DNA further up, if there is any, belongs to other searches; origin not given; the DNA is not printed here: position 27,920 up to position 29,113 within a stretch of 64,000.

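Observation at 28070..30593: Two tandem OMP-decarboxylase-fold paralogs plus a divergent PRTase-like protein: a non-canonical pyrF/pyrE-like module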

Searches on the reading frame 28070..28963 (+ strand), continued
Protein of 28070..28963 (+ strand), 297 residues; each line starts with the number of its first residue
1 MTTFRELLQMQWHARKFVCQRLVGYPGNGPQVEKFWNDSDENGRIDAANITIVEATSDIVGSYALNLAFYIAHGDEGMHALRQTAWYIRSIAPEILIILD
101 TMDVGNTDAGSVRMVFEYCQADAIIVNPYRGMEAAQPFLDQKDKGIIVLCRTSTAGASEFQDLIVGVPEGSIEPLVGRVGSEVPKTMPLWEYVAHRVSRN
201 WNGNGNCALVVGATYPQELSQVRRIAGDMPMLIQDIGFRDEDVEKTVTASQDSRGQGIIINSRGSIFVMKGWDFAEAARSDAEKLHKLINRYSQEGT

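Call 81: find_encoding_contigs(protein=P0446, flank=4000, max_places=2)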
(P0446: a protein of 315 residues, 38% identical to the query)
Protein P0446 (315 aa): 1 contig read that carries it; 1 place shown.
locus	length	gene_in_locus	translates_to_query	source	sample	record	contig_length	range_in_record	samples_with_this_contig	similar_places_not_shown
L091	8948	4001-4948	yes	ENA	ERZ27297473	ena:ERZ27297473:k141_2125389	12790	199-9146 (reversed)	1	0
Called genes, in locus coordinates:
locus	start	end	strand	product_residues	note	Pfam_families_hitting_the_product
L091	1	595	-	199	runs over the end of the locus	PF13238:AAA_18 (weak), PF13521:AAA_28 (weak)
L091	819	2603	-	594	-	PF00004:AAA, PF17862:AAA_lid_3, PF01434:Peptidase_M41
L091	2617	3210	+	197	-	PF01668:SmpB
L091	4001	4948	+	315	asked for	-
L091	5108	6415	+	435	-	PF00215:OMPdecase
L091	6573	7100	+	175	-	-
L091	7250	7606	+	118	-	-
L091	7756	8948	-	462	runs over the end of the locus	?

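Call 82: find_encoding_contigs(protein=P0431, flank=4000, max_places=2)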
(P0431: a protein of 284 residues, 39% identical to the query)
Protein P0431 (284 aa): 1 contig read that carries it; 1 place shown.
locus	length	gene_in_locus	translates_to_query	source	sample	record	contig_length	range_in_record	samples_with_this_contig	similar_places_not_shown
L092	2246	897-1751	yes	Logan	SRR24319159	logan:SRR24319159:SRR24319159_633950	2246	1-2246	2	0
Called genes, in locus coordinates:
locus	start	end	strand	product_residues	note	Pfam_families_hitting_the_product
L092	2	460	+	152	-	?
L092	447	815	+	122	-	PF00829:Ribosomal_L21p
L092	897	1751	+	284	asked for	PF00215:OMPdecase (weak)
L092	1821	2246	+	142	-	?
